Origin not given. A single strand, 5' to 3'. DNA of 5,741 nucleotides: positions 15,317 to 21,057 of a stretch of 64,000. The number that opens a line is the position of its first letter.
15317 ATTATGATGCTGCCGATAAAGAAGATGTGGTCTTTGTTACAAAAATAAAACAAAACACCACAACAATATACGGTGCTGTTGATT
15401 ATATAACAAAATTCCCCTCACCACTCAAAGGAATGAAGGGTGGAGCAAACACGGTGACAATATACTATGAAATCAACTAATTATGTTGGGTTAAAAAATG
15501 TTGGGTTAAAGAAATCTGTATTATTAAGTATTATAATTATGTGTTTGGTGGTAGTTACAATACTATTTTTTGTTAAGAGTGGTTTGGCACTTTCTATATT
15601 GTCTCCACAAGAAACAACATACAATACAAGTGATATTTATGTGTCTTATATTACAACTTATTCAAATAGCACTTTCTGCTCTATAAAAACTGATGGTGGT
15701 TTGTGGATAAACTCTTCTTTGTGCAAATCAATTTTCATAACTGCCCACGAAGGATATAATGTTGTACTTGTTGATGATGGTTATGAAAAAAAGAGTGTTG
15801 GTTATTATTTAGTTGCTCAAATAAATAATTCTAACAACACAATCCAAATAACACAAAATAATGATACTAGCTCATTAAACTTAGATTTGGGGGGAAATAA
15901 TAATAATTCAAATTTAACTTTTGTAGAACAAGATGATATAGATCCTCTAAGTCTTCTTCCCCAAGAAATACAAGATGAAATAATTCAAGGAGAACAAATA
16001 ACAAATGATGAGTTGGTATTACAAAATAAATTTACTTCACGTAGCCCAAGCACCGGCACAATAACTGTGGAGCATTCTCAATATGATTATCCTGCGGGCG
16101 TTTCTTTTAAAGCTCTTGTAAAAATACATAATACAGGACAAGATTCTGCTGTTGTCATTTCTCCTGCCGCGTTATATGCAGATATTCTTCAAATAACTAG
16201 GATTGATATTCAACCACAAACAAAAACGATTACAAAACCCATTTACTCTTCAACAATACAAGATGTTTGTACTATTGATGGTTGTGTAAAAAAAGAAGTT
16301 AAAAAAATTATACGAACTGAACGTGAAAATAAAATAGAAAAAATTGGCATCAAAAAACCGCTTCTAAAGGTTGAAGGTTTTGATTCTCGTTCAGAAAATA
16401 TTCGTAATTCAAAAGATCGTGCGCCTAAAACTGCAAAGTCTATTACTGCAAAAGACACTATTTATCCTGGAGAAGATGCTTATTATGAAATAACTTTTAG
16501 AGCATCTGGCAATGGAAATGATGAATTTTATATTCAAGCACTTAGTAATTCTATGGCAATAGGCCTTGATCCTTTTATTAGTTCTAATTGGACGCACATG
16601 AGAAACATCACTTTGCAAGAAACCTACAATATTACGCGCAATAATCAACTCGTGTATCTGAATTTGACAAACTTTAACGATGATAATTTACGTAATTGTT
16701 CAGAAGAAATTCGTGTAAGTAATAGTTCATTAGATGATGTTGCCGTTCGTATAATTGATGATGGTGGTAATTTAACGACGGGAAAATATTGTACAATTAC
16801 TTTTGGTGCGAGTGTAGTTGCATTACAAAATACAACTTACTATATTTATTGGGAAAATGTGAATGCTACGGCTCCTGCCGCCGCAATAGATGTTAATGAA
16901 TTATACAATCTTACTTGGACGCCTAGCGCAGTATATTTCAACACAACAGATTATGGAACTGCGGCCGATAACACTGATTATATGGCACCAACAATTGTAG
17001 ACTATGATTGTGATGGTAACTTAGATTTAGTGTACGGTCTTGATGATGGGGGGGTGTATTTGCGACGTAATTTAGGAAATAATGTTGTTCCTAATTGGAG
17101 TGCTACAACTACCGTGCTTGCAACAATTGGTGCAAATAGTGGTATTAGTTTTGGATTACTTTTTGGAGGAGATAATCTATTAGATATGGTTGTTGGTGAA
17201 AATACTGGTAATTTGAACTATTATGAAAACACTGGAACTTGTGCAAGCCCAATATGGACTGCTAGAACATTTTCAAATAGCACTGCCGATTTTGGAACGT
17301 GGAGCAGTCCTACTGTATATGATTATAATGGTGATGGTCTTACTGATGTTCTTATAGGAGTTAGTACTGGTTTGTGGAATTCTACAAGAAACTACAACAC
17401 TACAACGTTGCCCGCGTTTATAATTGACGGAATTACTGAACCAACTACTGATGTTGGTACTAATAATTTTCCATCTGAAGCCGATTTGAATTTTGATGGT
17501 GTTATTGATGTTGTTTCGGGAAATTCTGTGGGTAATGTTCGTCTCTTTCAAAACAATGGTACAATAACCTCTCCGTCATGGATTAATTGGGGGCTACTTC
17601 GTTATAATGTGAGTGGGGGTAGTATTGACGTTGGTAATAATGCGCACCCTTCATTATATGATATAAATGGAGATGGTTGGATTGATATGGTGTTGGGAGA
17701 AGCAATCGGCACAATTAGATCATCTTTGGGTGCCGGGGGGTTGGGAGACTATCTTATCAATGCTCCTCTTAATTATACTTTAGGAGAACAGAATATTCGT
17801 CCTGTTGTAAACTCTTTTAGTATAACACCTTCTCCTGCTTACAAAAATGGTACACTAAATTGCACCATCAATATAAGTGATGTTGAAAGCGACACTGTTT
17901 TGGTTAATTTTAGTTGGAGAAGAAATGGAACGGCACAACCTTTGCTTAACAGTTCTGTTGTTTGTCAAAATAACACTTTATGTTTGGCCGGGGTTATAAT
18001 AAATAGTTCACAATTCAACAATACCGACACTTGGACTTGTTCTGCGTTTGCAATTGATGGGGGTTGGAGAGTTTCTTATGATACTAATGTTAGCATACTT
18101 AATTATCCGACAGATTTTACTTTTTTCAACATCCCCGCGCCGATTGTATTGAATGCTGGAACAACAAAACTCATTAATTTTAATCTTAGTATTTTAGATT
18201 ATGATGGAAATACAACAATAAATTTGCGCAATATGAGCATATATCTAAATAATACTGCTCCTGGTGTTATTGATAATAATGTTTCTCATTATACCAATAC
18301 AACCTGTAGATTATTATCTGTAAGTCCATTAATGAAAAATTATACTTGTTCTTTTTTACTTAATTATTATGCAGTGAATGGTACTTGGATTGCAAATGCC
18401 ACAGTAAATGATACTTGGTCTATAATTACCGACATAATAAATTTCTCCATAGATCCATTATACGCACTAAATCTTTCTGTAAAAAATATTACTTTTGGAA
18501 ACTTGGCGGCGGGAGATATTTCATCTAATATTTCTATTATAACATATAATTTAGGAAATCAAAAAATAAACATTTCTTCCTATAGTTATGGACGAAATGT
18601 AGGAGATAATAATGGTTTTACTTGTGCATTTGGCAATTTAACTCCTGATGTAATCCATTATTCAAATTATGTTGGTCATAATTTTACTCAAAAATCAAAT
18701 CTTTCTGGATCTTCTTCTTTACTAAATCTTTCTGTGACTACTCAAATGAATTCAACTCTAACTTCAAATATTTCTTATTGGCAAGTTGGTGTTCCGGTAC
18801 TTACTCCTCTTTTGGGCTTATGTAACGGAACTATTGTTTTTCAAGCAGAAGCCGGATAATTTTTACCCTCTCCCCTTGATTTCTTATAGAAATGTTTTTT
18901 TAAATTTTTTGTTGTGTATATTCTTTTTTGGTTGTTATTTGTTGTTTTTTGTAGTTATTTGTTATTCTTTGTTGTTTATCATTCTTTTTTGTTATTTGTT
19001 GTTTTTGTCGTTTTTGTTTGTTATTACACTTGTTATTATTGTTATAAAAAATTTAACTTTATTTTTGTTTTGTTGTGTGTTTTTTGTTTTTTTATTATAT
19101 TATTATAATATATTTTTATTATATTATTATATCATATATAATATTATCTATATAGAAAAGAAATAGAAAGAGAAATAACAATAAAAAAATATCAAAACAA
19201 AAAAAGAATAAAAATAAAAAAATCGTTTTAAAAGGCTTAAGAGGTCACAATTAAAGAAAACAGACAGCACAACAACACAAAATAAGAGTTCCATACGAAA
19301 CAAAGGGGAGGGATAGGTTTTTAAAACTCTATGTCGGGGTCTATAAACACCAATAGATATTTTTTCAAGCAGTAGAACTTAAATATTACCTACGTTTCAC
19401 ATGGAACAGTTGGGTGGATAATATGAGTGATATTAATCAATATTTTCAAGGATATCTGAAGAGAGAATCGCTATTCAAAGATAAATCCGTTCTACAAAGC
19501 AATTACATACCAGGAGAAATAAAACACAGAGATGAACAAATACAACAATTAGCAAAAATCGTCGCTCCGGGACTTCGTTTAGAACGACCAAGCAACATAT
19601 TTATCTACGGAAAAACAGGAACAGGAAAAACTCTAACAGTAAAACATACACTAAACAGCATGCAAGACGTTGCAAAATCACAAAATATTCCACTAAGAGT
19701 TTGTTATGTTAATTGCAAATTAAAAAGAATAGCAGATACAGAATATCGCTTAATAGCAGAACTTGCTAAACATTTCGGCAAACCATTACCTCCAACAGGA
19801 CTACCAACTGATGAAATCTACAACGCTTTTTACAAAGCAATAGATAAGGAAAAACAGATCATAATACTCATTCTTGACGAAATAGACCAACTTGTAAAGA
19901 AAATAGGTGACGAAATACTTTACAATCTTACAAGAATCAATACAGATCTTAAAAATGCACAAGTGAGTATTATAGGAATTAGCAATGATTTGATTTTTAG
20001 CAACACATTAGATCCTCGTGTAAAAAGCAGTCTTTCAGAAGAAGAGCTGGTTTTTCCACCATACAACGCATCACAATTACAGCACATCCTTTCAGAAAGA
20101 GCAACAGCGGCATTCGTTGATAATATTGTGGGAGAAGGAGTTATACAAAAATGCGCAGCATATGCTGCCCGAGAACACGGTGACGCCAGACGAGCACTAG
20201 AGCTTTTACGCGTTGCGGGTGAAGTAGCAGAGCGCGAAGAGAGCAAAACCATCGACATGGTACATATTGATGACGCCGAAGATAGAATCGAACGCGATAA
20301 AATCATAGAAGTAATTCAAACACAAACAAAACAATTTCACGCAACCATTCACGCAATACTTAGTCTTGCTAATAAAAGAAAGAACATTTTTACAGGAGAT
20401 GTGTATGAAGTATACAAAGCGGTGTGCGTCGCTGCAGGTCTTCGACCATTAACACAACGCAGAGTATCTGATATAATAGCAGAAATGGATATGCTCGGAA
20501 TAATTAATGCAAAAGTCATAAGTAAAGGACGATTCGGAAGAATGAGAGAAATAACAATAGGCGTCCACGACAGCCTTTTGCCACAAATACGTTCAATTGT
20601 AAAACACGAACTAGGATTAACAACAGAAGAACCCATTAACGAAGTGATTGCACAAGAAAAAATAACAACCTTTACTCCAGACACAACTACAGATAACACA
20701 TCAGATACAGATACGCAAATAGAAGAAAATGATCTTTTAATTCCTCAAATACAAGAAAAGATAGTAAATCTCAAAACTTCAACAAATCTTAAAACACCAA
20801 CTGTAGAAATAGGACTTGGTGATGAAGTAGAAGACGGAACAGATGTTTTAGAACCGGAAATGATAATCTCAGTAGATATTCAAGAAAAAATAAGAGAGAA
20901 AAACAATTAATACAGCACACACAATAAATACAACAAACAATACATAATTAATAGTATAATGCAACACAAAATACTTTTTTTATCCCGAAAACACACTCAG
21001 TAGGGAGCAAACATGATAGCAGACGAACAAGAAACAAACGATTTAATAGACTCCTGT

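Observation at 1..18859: About 19 kb of three consecutive giant, heavily sequon-loaded surface proteins sharing modules and a paralogous C-terminal domain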

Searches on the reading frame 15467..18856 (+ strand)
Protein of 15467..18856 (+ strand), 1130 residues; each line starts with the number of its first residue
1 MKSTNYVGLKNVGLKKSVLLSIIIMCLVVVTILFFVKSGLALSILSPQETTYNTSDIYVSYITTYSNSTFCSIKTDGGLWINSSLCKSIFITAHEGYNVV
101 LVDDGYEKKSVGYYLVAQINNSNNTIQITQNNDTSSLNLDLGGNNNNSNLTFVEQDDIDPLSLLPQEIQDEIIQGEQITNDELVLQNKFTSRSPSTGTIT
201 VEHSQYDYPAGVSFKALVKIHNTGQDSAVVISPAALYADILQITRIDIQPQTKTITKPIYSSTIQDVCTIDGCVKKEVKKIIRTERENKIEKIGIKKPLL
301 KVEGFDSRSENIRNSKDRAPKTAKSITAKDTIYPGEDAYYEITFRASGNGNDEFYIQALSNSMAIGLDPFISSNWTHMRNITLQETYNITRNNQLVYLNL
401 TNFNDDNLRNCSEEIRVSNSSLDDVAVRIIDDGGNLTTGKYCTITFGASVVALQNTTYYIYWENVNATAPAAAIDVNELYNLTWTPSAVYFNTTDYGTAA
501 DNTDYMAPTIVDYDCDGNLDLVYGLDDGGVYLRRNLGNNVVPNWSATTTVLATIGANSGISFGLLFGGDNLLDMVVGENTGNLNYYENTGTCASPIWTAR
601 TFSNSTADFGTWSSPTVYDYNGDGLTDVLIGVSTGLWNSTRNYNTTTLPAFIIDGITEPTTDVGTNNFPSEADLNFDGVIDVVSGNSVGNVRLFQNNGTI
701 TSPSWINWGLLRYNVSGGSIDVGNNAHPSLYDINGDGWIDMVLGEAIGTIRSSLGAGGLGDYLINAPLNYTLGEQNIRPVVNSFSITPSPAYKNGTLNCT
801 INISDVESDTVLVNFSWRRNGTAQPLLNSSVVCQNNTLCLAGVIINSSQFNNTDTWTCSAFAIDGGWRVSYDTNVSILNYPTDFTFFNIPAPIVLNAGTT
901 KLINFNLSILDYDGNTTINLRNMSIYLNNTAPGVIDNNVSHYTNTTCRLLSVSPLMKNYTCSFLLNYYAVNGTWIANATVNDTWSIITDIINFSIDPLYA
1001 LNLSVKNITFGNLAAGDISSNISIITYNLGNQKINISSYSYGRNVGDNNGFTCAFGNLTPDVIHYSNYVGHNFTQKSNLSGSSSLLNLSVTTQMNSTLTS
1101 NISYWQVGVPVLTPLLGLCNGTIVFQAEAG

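Call 7: search_protein_families(library=pfam, proteins=[window:15467-18856:+], max_evalue=0.01)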
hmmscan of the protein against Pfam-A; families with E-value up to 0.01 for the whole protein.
window:15467-18856:+ (1130 aa): 2 families
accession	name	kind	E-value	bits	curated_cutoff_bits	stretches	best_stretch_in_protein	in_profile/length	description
PF13517.12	FG-GAP_3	-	1.9e-11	44.8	26.9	2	568-630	4-61/61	FG-GAP-like repeat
PF01839.29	FG-GAP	-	0.00015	22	22.1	1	612-635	2-25/37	FG-GAP repeat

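Call 14: find_encoding_contigs(protein=window:15467-18856:+, flank=10000, max_places=6)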
Protein window:15467-18856:+ (1130 aa): 1 contig read that carries it; 1 place shown.
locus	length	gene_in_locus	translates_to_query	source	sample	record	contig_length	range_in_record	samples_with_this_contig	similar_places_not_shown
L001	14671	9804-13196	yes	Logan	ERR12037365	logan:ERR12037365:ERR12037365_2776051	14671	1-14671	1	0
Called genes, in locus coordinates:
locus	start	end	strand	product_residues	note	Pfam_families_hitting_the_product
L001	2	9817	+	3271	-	?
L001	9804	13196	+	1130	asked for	PF13517:FG-GAP_3 (weak)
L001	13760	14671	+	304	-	?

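Call 33: search_protein_families(library=ncbifam, proteins=[window:15467-18856:+], max_evalue=0.01)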
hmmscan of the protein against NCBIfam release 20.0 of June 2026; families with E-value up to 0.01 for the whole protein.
window:15467-18856:+ (1130 aa): 1 family
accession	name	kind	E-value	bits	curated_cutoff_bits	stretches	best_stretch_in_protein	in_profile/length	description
NF047539.1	XAC2610_fam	domain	0.0085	16.6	35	0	617-635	3-21/89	XAC2610-related protein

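Call 38: find_homologous_proteins(query=window:15467-18856:+, max_evalue=0.001)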
Query window:15467-18856:+ (1130 aa): 4 proteins with E <= 0.001 among 8000 candidates.
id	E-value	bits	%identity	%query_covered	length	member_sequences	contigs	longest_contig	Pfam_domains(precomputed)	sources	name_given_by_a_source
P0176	0.0e+0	2533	100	100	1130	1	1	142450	PF13517.13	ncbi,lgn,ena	-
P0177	1.3e-274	933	45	96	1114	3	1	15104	PF01839.30,PF13517.13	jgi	jgi:hypothetical protein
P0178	4.2e-260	885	42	97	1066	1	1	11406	PF01839.30,PF13517.13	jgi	jgi:hypothetical protein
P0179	5.2e-249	848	41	99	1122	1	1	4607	PF01839.30,PF13517.13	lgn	-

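Call 40: find_encoding_contigs(protein=P0177, flank=10000, max_places=3)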
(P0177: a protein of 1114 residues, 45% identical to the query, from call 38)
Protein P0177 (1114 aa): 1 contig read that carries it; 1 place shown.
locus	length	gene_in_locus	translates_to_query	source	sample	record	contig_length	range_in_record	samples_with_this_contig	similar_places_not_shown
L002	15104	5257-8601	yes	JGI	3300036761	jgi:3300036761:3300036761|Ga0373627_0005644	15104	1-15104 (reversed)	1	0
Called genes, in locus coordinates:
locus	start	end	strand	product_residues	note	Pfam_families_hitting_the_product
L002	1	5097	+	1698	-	?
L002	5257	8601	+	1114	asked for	PF01839:FG-GAP (faint), PF13517:FG-GAP_3 (weak)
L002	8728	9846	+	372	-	-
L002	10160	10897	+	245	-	-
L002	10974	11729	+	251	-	-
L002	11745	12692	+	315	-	-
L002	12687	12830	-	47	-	-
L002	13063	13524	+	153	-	PF08281:Sigma70_r4_2 (faint), PF13384:HTH_23 (faint)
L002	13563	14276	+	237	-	-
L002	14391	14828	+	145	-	-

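Call 41: find_encoding_contigs(protein=P0178, flank=10000, max_places=3)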
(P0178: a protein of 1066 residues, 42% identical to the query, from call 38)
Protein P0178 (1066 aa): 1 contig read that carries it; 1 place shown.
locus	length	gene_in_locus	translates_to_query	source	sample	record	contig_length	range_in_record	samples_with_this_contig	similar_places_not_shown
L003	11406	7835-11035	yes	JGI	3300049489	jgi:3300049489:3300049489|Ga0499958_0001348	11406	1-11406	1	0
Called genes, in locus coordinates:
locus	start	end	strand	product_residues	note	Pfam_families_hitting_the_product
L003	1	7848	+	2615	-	?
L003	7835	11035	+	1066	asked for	PF13517:FG-GAP_3 (faint), PF01839:FG-GAP (faint)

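Call 53: find_encoding_contigs(protein=P0181, flank=10000, max_places=3)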
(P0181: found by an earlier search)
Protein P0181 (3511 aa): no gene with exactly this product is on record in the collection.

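Call 55: search_protein_families(library=pfam, proteins=[L002:8728-9843:+, L002:10160-10894:+, L002:10974-11726:+, L002:11745-12689:+, L002:13063-13521:+, L002:13563-14273:+, L002:14391-14825:+], max_evalue=0.1)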
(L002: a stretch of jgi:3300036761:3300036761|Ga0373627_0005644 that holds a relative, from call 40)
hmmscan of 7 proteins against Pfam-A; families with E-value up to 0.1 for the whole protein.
L002:8728-9843:+ (372 aa): 1 family
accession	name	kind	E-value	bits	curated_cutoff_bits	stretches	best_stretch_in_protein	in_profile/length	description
PF19027.5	DUF5752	-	0.061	13.1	23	0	337-357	57-77/208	Family of unknown function (DUF5752)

L002:10160-10894:+ (245 aa): 0 families

L002:10974-11726:+ (251 aa): 1 family
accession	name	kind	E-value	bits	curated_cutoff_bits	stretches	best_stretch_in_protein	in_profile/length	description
PF11008.14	DUF2846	-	0.06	13.9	34.3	0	110-142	4-36/92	Protein of unknown function (DUF2846)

L002:11745-12689:+ (315 aa): 2 families
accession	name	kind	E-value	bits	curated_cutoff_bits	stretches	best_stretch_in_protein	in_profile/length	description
PF19873.4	DUF6346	-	0.0037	17.3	25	1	15-100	10-88/145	Family of unknown function (DUF6346)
PF10398.14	DUF2443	-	0.095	13.2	25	0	178-221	17-60/79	Protein of unknown function (DUF2443)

L002:13063-13521:+ (153 aa): 13 families
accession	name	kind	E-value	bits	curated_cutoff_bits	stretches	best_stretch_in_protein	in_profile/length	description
PF13384.12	HTH_23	-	2.1e-07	31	24.6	1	50-83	10-42/50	Homeodomain-like domain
PF08281.18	Sigma70_r4_2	-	2.8e-06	27.3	25.7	1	53-84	21-52/54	Sigma-70, region 4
PF13518.12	HTH_28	-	0.00017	22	25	1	49-75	4-29/52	Helix-turn-helix domain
PF13542.12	HTH_Tnp_ISL3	-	0.0035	17.2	27.4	1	47-81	16-49/51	Helix-turn-helix domain of transposase family ISL3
PF20432.4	Xre-like-HTH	-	0.0045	17.7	25.8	0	108-138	11-40/63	Antitoxin Xre-like helix-turn-helix domain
PF13936.12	HTH_38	-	0.0057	16.8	27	1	54-75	16-37/44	Helix-turn-helix domain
PF08279.18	HTH_11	-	0.0061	16.9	25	1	51-84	6-41/55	HTH domain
PF12728.13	HTH_17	-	0.021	15.5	27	0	59-76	2-19/51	Helix-turn-helix domain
PF13412.12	HTH_24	-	0.024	14.7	21.9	0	58-81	17-40/48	Winged helix-turn-helix DNA-binding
PF04545.22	Sigma70_r4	-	0.05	13.6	24.1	0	52-75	16-37/50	Sigma-70, region 4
PF03683.19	UPF0175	-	0.054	13.6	27.9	1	47-92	22-67/75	Uncharacterised protein family (UPF0175)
PF13551.12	HTH_29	-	0.085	13.4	28.1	0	112-143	5-35/64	Winged helix-turn helix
PF11427.14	HTH_Tnp_Tc3_1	-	0.093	13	21.1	0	48-73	10-35/50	Tc3 transposase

L002:13563-14273:+ (237 aa): 0 families

L002:14391-14825:+ (145 aa): 0 families

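Call 83: predict_structure(alignment_id=A3)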
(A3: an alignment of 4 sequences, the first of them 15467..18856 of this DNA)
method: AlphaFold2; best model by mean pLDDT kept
length: 1130 residues; sequences in the alignment: 4
mean_pLDDT: 37.9   pTM: 0.25
mean pLDDT of the five models: 37.9, 35.3, 33.7, 32.0, 30.1
residues with pLDDT >= 90: 0; 70-90: 39; 50-70: 183; < 50: 908
segments of 3 or more residues with pLDDT < 50: 1-23, 25-54, 63-70, 77-85, 114-206, 248-265, 267-269, 271-273, 275-296, 307-319, 349-351, 362-458, 462-778, 789-794, 866-868, 877-1014, 1016-1046, 1048-1130
pLDDT, mean of each block of 10 residues (from residue 1): 21 31 44 32 35 44 47 49 48 55 59 43 23 24 24 23 23 25 34 28 45 62 59 65 61 36 46 41 34 46 49 39 63 64 62 54 32 37 37 41 38 45 43 37 43 42 38 30 26 22 25 30 27 27 23 23 26 29 35 36 28 21 24 23 21 20 23 25 25 30 30 26 24 24 26 27 24 36 59 58 62 75 73 69 59 65 52 45 27 28 34 31 34 28 36 38 38 35 38 31 36 45 38 41 42 39 30 25 32 30 40 42 37
secondary structure, 60 per line:
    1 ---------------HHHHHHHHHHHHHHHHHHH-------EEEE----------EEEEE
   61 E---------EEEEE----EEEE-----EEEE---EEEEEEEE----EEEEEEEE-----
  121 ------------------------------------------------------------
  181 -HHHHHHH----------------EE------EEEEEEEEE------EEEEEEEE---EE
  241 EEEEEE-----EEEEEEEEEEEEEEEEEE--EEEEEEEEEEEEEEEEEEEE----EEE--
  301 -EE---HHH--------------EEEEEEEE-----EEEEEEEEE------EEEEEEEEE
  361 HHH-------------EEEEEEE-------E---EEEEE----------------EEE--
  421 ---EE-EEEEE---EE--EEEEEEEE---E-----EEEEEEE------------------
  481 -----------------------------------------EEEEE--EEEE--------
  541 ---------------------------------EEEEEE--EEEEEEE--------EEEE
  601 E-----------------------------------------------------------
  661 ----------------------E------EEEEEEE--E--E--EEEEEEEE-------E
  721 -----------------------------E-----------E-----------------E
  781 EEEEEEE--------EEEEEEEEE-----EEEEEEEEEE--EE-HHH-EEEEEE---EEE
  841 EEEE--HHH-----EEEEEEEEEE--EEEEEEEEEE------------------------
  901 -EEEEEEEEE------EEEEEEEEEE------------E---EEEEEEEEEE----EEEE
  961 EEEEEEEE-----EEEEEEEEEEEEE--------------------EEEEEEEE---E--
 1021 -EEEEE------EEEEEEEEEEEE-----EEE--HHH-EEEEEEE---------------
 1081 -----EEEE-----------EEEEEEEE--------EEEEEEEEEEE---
elements in order (helices of 4 or more, strands of 3 or more residues): H16-34 E42-45 E56-61 E71-75 E80-83 E89-92 E96-103 E108-115 H182-188 E213-221 E228-235 E239-246 E252-269 E272-291 E296-298 E324-331 E337-345 E352-360 E377-383 E395-399 E416-418 E427-431 E439-446 E456-462 E522-526 E529-532 E574-579 E582-588 E597-601 E690-696 E705-712 E780-787 E796-804 E810-819 E829-834 E838-844 E855-864 E867-876 E902-910 E917-926 E943-952 E957-968 E974-986 E1007-1014 E1022-1026 E1033-1044 E1050-1052 E1059-1065 E1086-1089 E1101-1108 E1117-1127

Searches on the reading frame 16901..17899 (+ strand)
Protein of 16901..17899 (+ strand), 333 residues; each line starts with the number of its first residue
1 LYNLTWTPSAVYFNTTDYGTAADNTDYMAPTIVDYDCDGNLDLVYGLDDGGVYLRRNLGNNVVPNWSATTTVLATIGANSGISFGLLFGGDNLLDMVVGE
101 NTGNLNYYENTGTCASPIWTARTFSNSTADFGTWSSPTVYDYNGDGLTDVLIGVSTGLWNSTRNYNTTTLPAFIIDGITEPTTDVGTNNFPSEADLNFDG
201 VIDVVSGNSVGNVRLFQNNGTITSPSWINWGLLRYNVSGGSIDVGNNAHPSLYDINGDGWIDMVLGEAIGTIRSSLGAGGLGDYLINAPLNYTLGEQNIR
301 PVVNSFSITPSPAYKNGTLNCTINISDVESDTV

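Call 67: search_protein_families(library=pfam, proteins=[window:16901-17899:+], max_evalue=0.05)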
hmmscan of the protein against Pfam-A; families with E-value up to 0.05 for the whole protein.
window:16901-17899:+ (333 aa): 3 families
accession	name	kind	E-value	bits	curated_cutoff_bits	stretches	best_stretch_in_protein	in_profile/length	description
PF13517.12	FG-GAP_3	-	1.6e-16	61.1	26.9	3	90-152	4-61/61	FG-GAP-like repeat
PF01839.29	FG-GAP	-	5.1e-06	26.7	22.1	1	134-157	2-25/37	FG-GAP repeat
PF00404.24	Dockerin_1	-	0.0043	17.7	22.9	0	183-203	25-45/57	Dockerin type I domain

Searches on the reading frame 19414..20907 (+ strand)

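Call 11: search_protein_families(library=pfam, proteins=[window:19414-20907:+])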
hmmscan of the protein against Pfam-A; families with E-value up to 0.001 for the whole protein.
window:19414-20907:+ (498 aa): 10 families
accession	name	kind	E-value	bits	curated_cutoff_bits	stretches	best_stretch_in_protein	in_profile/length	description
PF09079.17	Cdc6_C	-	5e-23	81.3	25.1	1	299-385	1-89/96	CDC6, C terminal winged helix domain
PF22703.2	Cdc6_lid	-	1.3e-22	79.8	27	1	224-289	2-67/68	Cdc6 AAA+ ATPase-type lid domain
PF13401.12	AAA_22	-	4.6e-12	46.8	27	1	59-188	5-122/130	AAA domain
PF01637.24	ATPase_2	-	1.1e-08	35.7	33.2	1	39-175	4-138/225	ATPase domain predominantly from Archaea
PF00004.35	AAA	-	8.8e-08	33.1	21.2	1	63-204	2-119/131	ATPase family associated with various cellular activities (AAA)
PF13191.12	AAA_16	-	1.8e-07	32.2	32.6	1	38-159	4-143/167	AAA ATPase domain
PF22606.2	Cdc6-ORC-like_ATPase_lid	-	4e-07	30.3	27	1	217-275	1-59/60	Cdc6/ORC-like, ATPase lid domain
PF05621.17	TniB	-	2.5e-05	24.2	22.4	1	55-181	31-155/189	Bacterial TniB protein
PF00270.35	DEAD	-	0.00051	20.2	26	0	146-190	115-157/167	DEAD/DEAH box helicase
PF13245.12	AAA_19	-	0.00067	20.3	25.1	0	60-161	12-103/134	AAA domain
